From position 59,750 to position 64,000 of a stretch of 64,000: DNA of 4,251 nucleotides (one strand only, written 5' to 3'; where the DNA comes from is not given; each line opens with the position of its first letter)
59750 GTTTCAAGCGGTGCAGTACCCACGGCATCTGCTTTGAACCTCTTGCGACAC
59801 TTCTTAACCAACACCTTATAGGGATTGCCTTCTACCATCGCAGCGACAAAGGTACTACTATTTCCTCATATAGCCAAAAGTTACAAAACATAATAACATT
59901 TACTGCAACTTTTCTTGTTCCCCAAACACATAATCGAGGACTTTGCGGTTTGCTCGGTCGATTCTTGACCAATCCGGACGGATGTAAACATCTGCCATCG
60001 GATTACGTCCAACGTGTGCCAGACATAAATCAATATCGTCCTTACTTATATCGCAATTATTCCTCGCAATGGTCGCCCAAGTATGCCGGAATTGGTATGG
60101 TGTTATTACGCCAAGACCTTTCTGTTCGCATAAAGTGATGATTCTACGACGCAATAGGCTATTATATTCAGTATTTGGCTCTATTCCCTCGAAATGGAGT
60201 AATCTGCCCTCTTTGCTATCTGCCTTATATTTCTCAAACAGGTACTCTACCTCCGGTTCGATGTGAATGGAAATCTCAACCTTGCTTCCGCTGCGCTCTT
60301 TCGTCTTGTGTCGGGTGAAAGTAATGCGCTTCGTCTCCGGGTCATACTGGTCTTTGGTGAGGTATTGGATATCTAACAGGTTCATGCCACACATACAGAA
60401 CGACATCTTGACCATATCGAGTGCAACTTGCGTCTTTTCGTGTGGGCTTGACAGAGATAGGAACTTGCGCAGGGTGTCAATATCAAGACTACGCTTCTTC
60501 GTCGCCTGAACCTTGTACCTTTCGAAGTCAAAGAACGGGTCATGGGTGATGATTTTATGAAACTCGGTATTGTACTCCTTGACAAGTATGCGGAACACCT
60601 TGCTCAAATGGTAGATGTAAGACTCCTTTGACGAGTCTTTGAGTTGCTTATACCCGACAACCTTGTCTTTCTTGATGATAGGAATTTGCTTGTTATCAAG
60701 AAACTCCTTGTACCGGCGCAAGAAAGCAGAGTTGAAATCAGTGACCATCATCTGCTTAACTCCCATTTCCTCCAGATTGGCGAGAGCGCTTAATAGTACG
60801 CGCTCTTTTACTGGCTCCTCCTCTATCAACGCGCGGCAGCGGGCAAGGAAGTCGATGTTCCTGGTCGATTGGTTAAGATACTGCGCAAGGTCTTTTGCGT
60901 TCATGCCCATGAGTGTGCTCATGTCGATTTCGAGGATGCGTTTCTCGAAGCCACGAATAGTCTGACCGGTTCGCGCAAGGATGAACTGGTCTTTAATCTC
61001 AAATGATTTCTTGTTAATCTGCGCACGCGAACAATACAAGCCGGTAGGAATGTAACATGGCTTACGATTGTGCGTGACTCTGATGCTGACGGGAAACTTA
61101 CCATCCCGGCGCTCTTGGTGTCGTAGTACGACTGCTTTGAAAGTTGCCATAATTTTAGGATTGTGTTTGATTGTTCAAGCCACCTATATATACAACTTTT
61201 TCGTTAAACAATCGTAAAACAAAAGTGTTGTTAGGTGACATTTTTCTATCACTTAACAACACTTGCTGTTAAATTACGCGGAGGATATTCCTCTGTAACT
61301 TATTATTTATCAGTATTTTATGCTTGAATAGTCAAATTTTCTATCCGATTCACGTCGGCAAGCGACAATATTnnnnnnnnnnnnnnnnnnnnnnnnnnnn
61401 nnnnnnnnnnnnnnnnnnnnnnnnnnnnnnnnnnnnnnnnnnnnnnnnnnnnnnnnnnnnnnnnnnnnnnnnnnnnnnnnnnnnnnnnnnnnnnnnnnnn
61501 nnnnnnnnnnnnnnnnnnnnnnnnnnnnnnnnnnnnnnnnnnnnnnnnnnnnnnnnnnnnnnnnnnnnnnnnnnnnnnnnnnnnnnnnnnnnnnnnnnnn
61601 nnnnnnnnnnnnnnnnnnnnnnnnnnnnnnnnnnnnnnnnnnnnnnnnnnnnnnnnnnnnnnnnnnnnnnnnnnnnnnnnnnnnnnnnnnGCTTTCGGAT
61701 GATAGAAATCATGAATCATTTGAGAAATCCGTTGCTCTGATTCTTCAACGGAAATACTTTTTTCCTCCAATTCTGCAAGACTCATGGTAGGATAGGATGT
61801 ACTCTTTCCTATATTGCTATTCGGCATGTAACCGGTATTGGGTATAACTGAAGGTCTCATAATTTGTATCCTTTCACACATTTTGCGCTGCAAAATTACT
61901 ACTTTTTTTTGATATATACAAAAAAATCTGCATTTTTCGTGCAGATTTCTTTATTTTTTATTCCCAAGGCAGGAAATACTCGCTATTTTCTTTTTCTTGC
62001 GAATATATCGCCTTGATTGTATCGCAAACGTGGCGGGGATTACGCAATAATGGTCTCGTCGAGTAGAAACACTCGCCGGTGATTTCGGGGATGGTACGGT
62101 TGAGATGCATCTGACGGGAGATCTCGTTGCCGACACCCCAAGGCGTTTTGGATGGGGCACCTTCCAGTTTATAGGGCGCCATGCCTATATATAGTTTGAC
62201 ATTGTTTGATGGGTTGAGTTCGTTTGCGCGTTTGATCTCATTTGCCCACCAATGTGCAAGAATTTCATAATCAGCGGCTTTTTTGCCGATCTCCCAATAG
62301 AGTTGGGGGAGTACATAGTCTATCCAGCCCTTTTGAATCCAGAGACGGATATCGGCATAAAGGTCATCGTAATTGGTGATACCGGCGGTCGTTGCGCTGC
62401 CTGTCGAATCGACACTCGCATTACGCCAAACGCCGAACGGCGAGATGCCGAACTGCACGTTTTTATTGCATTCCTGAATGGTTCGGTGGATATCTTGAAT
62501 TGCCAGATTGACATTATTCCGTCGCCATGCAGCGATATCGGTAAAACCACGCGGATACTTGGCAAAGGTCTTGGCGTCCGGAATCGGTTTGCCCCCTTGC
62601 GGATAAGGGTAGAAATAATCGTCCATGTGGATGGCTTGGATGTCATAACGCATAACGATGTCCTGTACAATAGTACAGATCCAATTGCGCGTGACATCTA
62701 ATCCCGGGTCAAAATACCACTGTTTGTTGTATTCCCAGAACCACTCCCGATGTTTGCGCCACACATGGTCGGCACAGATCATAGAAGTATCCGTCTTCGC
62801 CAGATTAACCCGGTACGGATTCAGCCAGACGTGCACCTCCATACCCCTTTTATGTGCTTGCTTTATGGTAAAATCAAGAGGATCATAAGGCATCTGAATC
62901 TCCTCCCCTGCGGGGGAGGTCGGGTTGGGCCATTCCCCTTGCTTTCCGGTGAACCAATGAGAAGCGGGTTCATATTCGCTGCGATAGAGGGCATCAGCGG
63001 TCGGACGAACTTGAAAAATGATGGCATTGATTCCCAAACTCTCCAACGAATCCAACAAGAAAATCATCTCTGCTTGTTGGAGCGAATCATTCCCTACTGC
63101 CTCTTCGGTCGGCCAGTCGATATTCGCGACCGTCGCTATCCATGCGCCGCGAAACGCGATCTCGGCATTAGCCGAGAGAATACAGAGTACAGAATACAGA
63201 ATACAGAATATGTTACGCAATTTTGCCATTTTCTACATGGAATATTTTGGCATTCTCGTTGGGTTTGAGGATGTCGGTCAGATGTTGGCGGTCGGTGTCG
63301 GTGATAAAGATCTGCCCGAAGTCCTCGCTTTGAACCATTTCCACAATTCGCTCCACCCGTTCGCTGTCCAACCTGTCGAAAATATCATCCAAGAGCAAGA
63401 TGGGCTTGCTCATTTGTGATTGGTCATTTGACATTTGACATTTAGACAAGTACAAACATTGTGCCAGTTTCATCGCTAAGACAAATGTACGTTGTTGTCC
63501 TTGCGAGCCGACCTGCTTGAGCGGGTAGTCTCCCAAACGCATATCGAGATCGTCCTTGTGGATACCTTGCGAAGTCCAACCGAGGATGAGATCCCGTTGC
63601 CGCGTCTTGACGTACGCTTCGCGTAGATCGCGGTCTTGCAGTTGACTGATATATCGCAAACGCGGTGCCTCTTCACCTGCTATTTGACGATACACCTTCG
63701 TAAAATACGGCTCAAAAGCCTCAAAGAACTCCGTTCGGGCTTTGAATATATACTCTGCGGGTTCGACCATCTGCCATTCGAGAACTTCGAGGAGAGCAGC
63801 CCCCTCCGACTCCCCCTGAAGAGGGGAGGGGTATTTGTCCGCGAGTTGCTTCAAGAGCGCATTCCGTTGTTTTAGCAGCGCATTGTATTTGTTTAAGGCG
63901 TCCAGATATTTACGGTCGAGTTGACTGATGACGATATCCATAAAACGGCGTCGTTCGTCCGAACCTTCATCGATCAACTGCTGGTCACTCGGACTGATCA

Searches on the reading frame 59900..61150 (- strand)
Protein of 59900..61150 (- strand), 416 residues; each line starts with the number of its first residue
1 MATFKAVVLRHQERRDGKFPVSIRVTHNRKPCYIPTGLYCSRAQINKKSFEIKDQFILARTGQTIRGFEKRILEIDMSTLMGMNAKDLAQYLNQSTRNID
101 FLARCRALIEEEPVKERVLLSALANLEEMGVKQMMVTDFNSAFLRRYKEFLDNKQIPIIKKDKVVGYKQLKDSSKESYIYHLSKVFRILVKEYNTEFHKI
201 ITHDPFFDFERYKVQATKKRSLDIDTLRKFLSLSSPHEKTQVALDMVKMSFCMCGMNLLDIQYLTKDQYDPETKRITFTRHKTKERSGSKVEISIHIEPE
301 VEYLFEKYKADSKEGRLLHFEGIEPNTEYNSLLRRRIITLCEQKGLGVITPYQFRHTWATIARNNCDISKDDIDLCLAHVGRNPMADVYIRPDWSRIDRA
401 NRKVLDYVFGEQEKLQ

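Call 9: search_protein_families(library=phrogs, proteins=[window:59900-61150:-])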
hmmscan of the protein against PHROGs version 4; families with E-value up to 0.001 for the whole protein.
window:59900-61150:- (416 aa): 2 families
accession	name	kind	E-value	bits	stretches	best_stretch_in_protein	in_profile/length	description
phrog_1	-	integration and excision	3.5e-17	63.9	1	134-410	203-453/611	integrase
phrog_216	-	integration and excision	6.9e-07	29.6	1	199-402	33-234/301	integrase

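Call 11: search_protein_families(library=pfam, proteins=[window:59900-61150:-], max_evalue=0.01)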
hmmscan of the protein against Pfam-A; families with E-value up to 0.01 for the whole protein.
window:59900-61150:- (416 aa): 2 families
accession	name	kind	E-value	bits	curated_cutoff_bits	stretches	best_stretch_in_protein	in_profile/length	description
PF17293.8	Arm-DNA-bind_5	-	1.1e-06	29.5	22.6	1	7-53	1-48/87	Arm DNA-binding domain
PF13102.12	Phage_int_SAM_5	-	0.0041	17.9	22.3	1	100-192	1-85/98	Phage integrase SAM-like domain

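Call 22: find_encoding_contigs(protein=window:59900-61150:-, flank=6000, max_places=10)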
Protein window:59900-61150:- (416 aa): 23 contigs read that carry it; 3 places shown.
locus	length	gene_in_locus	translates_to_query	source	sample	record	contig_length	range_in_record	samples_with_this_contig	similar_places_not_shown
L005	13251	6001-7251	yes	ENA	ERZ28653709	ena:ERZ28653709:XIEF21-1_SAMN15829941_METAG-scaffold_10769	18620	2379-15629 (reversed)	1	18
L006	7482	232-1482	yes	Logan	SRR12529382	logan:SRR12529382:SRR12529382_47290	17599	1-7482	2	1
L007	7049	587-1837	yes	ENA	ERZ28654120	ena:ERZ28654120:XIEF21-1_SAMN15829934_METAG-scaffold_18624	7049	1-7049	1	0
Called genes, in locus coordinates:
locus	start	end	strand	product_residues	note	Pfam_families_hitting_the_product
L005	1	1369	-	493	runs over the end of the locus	PF01336:tRNA_anti-codon (faint)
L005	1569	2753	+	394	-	PF00072:Response_reg, PF00158:Sigma54_activat, PF14532:Sigma54_activ_2, PF07728:AAA_5 (weak), PF00004:AAA (weak), PF25601:AAA_lid_14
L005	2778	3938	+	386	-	PF02463:SMC_N, PF13175:AAA_15, PF13476:AAA_23, PF13304:AAA_21 (faint)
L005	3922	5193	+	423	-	PF02638:GHL10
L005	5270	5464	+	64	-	-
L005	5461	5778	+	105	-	-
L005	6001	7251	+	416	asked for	PF17293:Arm-DNA-bind_5 (weak)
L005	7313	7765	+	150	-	-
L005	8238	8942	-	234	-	-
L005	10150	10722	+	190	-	-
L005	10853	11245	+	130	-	-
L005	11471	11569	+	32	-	-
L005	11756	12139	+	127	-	-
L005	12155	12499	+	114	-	-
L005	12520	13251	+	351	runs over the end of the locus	PF07275:ArdA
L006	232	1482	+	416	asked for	PF17293:Arm-DNA-bind_5 (weak)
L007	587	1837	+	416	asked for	PF17293:Arm-DNA-bind_5 (weak)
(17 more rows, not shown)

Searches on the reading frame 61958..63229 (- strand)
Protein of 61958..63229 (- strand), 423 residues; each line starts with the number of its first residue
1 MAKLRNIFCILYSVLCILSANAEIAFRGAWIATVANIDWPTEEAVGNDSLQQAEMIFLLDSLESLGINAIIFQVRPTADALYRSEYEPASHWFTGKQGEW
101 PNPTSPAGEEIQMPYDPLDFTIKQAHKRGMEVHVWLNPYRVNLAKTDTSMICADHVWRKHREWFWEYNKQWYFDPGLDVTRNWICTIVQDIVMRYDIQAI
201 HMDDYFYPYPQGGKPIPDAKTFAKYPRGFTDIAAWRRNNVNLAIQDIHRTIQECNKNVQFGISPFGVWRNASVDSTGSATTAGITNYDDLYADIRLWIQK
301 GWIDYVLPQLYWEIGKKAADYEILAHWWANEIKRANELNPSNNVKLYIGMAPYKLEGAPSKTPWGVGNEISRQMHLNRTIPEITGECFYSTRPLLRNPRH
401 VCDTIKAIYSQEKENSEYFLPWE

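Call 9: search_protein_families(library=phrogs, proteins=[window:61958-63229:-])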
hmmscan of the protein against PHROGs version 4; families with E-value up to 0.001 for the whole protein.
window:61958-63229:- (423 aa): 0 families

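Call 11: search_protein_families(library=pfam, proteins=[window:61958-63229:-], max_evalue=0.01)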
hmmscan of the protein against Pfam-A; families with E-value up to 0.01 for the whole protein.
window:61958-63229:- (423 aa): 1 family
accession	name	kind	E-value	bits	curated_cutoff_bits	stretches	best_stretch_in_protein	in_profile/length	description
PF02638.21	GHL10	-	2.9e-69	234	27.9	1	26-358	2-302/311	Glycosyl hydrolase-like 10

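Call 109: list_cluster_members(proteins=[window:61958-63229:-, window:59900-61150:-, window:4819-6240:+])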
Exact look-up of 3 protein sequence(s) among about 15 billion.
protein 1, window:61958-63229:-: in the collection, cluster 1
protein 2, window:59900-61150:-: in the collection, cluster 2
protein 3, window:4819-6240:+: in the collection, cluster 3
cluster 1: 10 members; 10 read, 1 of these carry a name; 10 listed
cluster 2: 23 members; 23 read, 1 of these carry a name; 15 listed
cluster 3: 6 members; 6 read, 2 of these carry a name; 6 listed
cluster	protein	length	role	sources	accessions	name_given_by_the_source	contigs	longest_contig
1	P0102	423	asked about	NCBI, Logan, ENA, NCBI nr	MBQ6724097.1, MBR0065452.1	MAG: family 10 glycosylhydrolase [Paludibacteraceae bacterium] | family 10 glycosylhydrolase [Paludibacteraceae bacterium]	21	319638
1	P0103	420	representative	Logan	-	-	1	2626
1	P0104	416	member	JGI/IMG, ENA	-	-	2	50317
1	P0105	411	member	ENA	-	-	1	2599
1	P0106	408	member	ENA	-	-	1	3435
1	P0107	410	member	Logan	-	-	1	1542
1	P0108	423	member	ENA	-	-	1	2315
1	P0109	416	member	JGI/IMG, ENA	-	-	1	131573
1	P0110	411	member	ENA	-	-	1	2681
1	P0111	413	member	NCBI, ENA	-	-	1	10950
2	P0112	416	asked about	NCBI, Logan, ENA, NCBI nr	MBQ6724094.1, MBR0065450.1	MAG: hypothetical protein IJQ84_06245 [Paludibacteraceae bacterium] | hypothetical protein [Paludibacteraceae bacterium]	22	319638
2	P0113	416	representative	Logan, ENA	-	-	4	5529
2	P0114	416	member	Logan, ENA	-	-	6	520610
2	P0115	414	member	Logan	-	-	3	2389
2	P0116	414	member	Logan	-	-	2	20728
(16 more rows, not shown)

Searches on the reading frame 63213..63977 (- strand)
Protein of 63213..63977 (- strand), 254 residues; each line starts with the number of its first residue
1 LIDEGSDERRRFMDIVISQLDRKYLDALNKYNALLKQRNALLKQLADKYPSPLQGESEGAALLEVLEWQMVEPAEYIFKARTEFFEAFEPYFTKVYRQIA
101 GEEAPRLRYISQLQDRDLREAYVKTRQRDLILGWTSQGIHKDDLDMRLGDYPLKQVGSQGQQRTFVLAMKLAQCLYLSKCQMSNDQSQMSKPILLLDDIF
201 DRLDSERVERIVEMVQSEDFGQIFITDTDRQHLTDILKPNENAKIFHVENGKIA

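Call 9: search_protein_families(library=phrogs, proteins=[window:63213-63977:-])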
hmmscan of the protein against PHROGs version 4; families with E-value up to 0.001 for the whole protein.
window:63213-63977:- (254 aa): 0 families

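Call 11: search_protein_families(library=pfam, proteins=[window:63213-63977:-], max_evalue=0.01)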
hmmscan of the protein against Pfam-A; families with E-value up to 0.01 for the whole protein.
window:63213-63977:- (254 aa): 2 families
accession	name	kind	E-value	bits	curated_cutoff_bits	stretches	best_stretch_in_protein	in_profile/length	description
PF02463.25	SMC_N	-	4.8e-06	26.6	40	1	157-252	137-218/220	RecF/RecN/SMC N terminal domain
PF13304.12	AAA_21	-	0.0025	18.4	27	1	152-226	234-296/304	AAA domain, putative AbiEii toxin, Type IV TA system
